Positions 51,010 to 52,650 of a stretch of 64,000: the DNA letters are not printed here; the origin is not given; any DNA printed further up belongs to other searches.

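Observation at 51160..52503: Stand-alone TIR-like (CAP12/Pycsar-effector-type) protein fused to an unknown helical domain: candidate single-gene anti-phage or abortive-infection module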

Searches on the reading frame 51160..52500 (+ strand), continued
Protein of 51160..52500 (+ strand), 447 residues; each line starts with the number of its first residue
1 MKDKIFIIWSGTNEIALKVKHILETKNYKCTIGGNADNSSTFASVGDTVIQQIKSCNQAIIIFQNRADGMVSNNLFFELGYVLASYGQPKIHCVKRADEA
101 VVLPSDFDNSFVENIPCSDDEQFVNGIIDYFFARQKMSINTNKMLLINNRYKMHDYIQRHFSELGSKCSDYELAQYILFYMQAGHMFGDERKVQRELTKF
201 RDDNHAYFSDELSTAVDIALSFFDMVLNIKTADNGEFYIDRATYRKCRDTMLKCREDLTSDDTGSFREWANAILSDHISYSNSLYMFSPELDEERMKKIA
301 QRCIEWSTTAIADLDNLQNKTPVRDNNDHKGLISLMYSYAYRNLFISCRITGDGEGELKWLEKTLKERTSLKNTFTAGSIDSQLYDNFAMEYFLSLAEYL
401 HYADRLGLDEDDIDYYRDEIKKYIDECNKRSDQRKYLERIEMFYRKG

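Call 15: find_related_loci(query=A1, collection=genome_contigs, flank=10000)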
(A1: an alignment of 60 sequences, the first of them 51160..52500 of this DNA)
Query A1 (447 aa) in genome_contigs; peptide patterns used: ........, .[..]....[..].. (x = any residue, [..] = any of these).
70 stretches matched a pattern; 59 encode a relative of the query (tblastn E <= 1e-3); 59 distinct loci.
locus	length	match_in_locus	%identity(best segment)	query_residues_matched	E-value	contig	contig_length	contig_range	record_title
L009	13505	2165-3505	67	1-446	0e+0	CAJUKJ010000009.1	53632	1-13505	MAG TPA_asm: uncultured Christensenellaceae bacterium isolate MGBC157705 genome assembly, contig: MGBC157705.9, whole ge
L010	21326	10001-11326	66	1-441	0e+0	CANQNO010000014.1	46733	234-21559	MAG: uncultured Clostridia bacterium isolate Lapin-032__bin61 genome assembly, contig: Lapin-032__NODE_1317_length_46733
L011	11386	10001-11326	65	1-443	0e+0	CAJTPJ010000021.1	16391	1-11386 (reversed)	MAG TPA_asm: uncultured Christensenella sp. isolate MGBC107459 genome assembly, contig: MGBC107459.21, whole genome shot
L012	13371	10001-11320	68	1-440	0e+0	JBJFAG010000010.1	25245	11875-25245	MAG: Candidatus Coproplasma sp. isolate PUUB37_bin.037 NODE_1058_length_25245_cov_6.988964, whole genome shotgun sequenc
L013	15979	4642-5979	63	1-446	0e+0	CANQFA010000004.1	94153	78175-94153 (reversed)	MAG: uncultured Clostridia bacterium isolate Lapin-002__bin116 genome assembly, contig: Lapin-002__NODE_263_length_94153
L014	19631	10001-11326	62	1-441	0e+0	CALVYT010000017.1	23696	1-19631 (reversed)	MAG: uncultured Clostridia bacterium isolate E03__bin49 genome assembly, contig: E03__k127_819526, whole genome shotgun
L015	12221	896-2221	60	1-441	0e+0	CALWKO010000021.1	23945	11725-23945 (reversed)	MAG: uncultured Clostridia bacterium isolate BRZ_DA__bin30 genome assembly, contig: BRZ_DA__NODE_2385_length_23945_cov_6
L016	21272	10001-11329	57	1-443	9e-177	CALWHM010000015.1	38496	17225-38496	MAG: uncultured Clostridia bacterium isolate BRZ_DA__bin49 genome assembly, contig: BRZ_DA__NODE_1283_length_38496_cov_1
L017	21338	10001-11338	57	1-446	8e-168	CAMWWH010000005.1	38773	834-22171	MAG TPA_asm: uncultured Clostridia bacterium isolate SRR14411330_bin.5_metawrap_v1.3_MAG genome assembly, contig: NODE.7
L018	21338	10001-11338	57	1-446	1e-161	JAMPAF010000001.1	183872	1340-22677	MAG: Clostridiales bacterium isolate NALB_7813_23 Scaffold_#1__SCF_001___183872_bp, whole genome shotgun sequence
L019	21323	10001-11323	55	1-440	1e-160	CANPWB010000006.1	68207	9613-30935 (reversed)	MAG: uncultured Clostridia bacterium isolate Lapin-001__bin22 genome assembly, contig: Lapin-001__NODE_581_length_68207_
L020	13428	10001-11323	55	1-440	3e-160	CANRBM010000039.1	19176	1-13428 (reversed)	MAG: uncultured Clostridia bacterium isolate Lapin-030__bin15 genome assembly, contig: Lapin-030__NODE_3982_length_19176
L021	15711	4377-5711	54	1-445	2e-157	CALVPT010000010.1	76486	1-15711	MAG: uncultured Clostridia bacterium isolate BRZ_BD__bin68 genome assembly, contig: BRZ_BD__NODE_305_length_76486_cov_29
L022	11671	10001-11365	54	1-446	2e-156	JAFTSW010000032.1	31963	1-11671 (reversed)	MAG: Clostridia bacterium isolate RGIG4119 Roe_deer_Cecum.Co__c1004433, whole genome shotgun sequence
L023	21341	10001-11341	55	1-446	2e-156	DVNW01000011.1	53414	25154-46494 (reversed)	MAG TPA_asm: Candidatus Faecicola pullistercoris isolate 5944 CHK104__C203285_L53414_ERR2241852, whole genome shotgun se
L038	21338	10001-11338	52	1-446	2e-145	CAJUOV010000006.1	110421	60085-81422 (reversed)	MAG TPA_asm: uncultured Christensenellaceae bacterium isolate MGBC162829 genome assembly, contig: MGBC162829.6, whole ge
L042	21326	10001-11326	48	1-443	3e-134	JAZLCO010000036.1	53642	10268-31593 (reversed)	MAG: Eggerthellaceae bacterium isolate T1900045049_TC20190042.MAGScoT_cleanbin_000004 SGB_4515_k141_1411246, whole genom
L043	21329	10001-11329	46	1-445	2e-133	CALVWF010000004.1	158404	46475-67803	MAG: uncultured Clostridia bacterium isolate BRZ_FL__bin20 genome assembly, contig: BRZ_FL__NODE_164_length_158404_cov_1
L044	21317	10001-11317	47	1-440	1e-132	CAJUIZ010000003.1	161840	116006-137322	MAG TPA_asm: uncultured Christensenellaceae bacterium isolate MGBC153675 genome assembly, contig: MGBC153675.3, whole ge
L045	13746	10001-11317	46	1-440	1e-131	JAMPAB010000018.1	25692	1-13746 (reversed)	MAG: Corallococcus sp. isolate NALB_7811_3 Scaffold_#18__SCF_018___25692_bp, whole genome shotgun sequence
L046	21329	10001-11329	45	1-445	1e-131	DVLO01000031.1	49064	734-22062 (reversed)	MAG TPA_asm: Candidatus Limihabitans stercoravium isolate 3394 CHK57__C410867_L49064_ERR2241743, whole genome shotgun se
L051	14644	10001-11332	44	1-446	1e-123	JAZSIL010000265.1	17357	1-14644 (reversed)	MAG: Bacilli bacterium isolate T1900044572_TS20190038.MAGScoT_cleanbin_000019 SGB_438_k141_550576, whole genome shotgun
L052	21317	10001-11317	46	1-440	4e-129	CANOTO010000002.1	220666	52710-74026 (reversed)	MAG TPA_asm: uncultured Clostridia bacterium isolate SRR15604565_bin.18_metawrap_v1.3_MAG genome assembly, contig: NODE.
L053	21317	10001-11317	41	1-440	8e-118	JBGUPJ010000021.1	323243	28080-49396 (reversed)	MAG: Bacteroidales bacterium isolate ruminal_MAG_166 ruminal_MAG_166_contig_0021, whole genome shotgun sequence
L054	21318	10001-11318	44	1-440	4e-117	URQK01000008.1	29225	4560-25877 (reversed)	uncultured Mollicutes bacterium isolate UMGS1248 genome assembly, contig: NODE_917_length_29225_cov_3.637367, whole geno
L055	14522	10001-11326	53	1-441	3e-155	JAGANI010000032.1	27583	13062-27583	MAG: Clostridia bacterium isolate RGIG8599 Water_deer_Cecum.Co__c780173, whole genome shotgun sequence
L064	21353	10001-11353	37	1-444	5e-92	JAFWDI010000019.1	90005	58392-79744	MAG: Lachnospiraceae bacterium isolate RGIG5636 Sheep_Duodenum-3__c313, whole genome shotgun sequence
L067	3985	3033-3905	32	167-447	1e-33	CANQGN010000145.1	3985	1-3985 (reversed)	MAG: uncultured Clostridia bacterium isolate Lapin-032__bin18 genome assembly, contig: Lapin-032__NODE_27805_length_3985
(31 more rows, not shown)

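Call 16: predict_structure(alignment_id=A1)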
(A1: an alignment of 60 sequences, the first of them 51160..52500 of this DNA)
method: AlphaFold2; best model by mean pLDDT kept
length: 447 residues; sequences in the alignment: 60
mean_pLDDT: 89.0   pTM: 0.85
mean pLDDT of the five models: 89.0, 87.4, 87.4, 86.4, 86.4
residues with pLDDT >= 90: 279; 70-90: 138; 50-70: 25; < 50: 5
segments of 3 or more residues with pLDDT < 50: 40-44
pLDDT, mean of each block of 10 residues (from residue 1): 85 89 89 65 58 86 85 83 84 89 68 90 94 83 93 91 78 95 94 97 93 97 97 89 98 91 86 98 96 97 98 95 89 97 97 95 96 87 89 93 92 93 87 72 80
secondary structure, 60 per line:
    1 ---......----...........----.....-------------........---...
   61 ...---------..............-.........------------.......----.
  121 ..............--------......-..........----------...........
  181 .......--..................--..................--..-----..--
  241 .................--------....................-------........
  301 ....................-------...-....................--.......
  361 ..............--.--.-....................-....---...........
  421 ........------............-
elements in order: E4-9 H14-24 E29-33 H47-54 E58-63 H73-86 E91-96 E112-115 H120-134 H143-148 H150-159 H170-187 H190-207 H210-227 H241-257 H266-285 H293-320 H332-351 H354-374 H382-401 H403-406 H410-428 H435-446

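Call 21: fold_search(model_id=the predicted structure, library=pdb)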
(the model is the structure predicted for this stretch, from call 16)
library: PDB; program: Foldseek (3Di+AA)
matches with E <= 10: 1111; with E <= 0.001: 0
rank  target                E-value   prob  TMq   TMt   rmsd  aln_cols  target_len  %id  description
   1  7rdr_A                2.1e-03  1.00  0.26  0.25  16.4       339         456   15  Circular tandem repeat protein with novel repeat topology and enhanced subunit contact surfaces (released 2021-09-01)
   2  9zjv_B                4.2e-03  0.87  0.18  0.13  27.0       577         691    8  Human sterile alpha motif domain-containing protein 9 (SAMD9), asymmetric dimer "wing" shape (released 2026-02-25)
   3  7un8_A                6.1e-03  1.00  0.21  0.28   8.2       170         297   20  SfSTING with c-di-GMP single fiber (released 2022-07-27)
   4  9lmq_B                6.7e-03  1.00  0.23  0.31   8.2       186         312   19  Cryo-EM structure of TIR-STING/c-di-GMP complex (released 2025-08-27)
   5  9lmr_B                7.6e-03  1.00  0.22  0.29   7.5       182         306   18  Cryo-EM structure of TIR-STING/c-di-GMP complex fiber (released 2025-08-27)
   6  7un8_E                8.3e-03  1.00  0.22  0.30   9.1       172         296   20  SfSTING with c-di-GMP single fiber (released 2022-07-27)
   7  7un8_C                9.0e-03  1.00  0.21  0.30   7.9       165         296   19  SfSTING with c-di-GMP single fiber (released 2022-07-27)
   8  9lmq_D                9.4e-03  1.00  0.23  0.30   8.2       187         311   19  Cryo-EM structure of TIR-STING/c-di-GMP complex (released 2025-08-27)
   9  9zjs_B                9.4e-03  0.63  0.17  0.09  24.2       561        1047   11  Human sterile alpha motif domain-containing protein 9 (SAMD9), asymmetric dimer "shell" shape (released 2026-02-25)
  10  9lmq_A                1.0e-02  1.00  0.21  0.29   8.4       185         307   18  Cryo-EM structure of TIR-STING/c-di-GMP complex (released 2025-08-27)
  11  7ue2_A                1.1e-02  1.00  0.33  0.44  11.0       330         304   11  Crystal structure of designed helical repeat protein RPB_PLP3_R6 bound to PLPx6 peptide (released 2023-03-29)
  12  4a1s_A                1.8e-02  1.00  0.33  0.40   9.9       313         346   12  Crystallographic structure of the Pins:Insc complex (released 2012-03-28)
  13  7ep7_A                1.8e-02  1.00  0.35  0.46   8.1       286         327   10  The complex structure of Gpsm2 and Whirlin (released 2022-05-04)
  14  5k7v_A                1.8e-02  0.98  0.21  0.30  15.3       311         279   12  Computational Design of Self-Assembling Cyclic Protein Homooligomers (released 2017-04-12)
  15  3sf4_B                1.9e-02  0.99  0.26  0.30  14.3       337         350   11  Crystal structure of the complex between the conserved cell polarity proteins Inscuteable and LGN (released 2011-11-23)
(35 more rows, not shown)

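Call 24: search_protein_families(library=pfam, proteins=[L021:141-2336:+, L021:2340-3626:+, L021:3608-4294:+, L053:7372-7665:+, L053:7669-9879:+, L051:8303-9883:+, L064:7380-8432:+, L064:9204-10004:+, L067:936-3908:+, L042:9227-9934:-], max_evalue=0.01)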
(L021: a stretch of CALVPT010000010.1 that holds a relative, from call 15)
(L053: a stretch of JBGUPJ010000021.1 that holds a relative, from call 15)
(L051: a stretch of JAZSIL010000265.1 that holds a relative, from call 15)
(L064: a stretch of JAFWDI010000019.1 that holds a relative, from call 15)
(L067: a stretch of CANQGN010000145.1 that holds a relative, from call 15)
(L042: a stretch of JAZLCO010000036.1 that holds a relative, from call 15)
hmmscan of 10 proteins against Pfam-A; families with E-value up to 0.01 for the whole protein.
L021:141-2336:+ (731 aa): 0 families

L021:2340-3626:+ (428 aa): 3 families
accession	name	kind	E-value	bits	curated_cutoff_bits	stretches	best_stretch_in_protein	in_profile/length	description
PF13676.11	TIR_2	-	2.2e-19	70.6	28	1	6-123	1-121/122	TIR domain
PF01582.25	TIR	-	1.2e-05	25.6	21.3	1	7-76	5-76/179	TIR domain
PF08937.16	ThsB_TIR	-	0.0027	18.5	21.2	1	7-94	1-97/100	Thoeris protein ThsB, TIR-like domain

L021:3608-4294:+ (228 aa): 4 families
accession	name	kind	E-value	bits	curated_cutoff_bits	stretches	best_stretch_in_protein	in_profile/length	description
PF13419.12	HAD_2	-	9.3e-18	65.4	23.8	1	12-192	2-177/178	Haloacid dehalogenase-like hydrolase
PF00702.32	Hydrolase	-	2.1e-09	38.5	26.4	1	11-187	4-191/191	haloacid dehalogenase-like hydrolase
PF13242.12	Hydrolase_like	-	1.2e-08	35.2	22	1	150-215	4-70/75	HAD-hyrolase-like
PF13344.12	Hydrolase_6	-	0.0056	17.1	27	0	91-128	12-49/101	Haloacid dehalogenase-like hydrolase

L053:7372-7665:+ (97 aa): 1 family
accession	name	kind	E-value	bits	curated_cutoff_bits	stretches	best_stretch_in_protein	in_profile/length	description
PF02026.21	RyR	-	8.3e-37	125.8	27.4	1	6-96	1-91/91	RyR domain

L053:7669-9879:+ (736 aa): 0 families

L051:8303-9883:+ (526 aa): 5 families
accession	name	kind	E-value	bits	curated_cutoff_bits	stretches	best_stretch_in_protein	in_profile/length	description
PF13306.12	LRR_5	-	7.1e-41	139.5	27.7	2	168-283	13-126/127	BspA type Leucine rich repeat region (6 copies)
PF03091.20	CutA1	-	5.3e-25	87.5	22.4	1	426-520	2-97/99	CutA1 divalent ion tolerance protein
PF13676.11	TIR_2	-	2.5e-11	44.6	28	1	7-107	2-98/122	TIR domain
PF13855.12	LRR_8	-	7.5e-06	26.1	27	0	240-290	8-58/61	Leucine rich repeat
PF01582.25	TIR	-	6.9e-05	23.2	21.3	1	6-90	4-85/179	TIR domain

L064:7380-8432:+ (350 aa): 1 family
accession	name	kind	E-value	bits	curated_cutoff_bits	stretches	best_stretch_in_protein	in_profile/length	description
PF13676.11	TIR_2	-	2.1e-12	48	28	1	61-150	2-93/122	TIR domain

L064:9204-10004:+ (266 aa): 1 family
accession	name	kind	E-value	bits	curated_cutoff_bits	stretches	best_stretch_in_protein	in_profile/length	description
PF01156.24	IU_nuc_hydro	-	1.2e-20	74.8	34.2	1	12-243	5-250/297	Inosine-uridine preferring nucleoside hydrolase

L067:936-3908:+ (990 aa): 4 families
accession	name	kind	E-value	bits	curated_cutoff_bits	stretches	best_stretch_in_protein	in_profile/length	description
PF00270.35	DEAD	-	3.1e-24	86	26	1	62-230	3-161/167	DEAD/DEAH box helicase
PF00271.37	Helicase_C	-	7.1e-16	58.9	23.5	1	311-417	11-110/110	Helicase conserved C-terminal domain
PF22590.2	Cas3-like_C_2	-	1.6e-05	25.5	27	1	315-416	2-104/106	CRISPR-associated nuclease/helicase Cas3, C-terminal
PF04851.21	ResIII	-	0.0017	18.7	22.5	1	66-229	11-162/164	Type III restriction enzyme, res subunit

L042:9227-9934:- (235 aa): 1 family
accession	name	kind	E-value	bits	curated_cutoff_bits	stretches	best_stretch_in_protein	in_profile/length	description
PF01661.27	Macro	-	1.5e-40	138.3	22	1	79-192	1-118/118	Macro domain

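Call 25: search_solved_structures(query=A1, max_evalue=10, show_alignments=2)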
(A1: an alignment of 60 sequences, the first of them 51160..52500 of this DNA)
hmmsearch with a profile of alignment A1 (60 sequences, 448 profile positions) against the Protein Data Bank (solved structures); distinct sequences matched with E-value up to 10: 1.
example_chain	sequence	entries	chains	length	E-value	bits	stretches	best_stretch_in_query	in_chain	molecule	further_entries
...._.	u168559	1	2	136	2.6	10.2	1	355-427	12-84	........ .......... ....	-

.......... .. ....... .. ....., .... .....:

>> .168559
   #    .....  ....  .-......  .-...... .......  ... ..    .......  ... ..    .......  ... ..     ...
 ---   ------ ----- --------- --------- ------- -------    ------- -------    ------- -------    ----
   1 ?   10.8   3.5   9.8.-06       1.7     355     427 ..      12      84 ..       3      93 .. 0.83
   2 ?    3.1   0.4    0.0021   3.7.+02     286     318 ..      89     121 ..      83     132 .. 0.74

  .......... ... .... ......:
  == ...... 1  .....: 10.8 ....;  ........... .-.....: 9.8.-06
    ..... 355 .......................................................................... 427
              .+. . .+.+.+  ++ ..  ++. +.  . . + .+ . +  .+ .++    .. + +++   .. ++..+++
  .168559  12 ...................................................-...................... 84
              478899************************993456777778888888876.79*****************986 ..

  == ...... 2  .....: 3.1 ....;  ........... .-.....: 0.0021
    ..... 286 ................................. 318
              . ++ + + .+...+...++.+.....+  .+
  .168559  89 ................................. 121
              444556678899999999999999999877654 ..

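Call 49: search_dna_similar(query=window:51160-52500:+, collection=plasmids, mode=protein, max_evalue=0.01, max_rows=20)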
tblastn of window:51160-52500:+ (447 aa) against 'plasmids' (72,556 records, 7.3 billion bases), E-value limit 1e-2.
No match.

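Call 50: search_dna_similar(query=window:51160-52500:+, collection=phages, mode=protein, max_evalue=0.01, max_rows=20)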
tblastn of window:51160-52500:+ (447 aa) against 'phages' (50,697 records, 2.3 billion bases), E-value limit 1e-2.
No match.
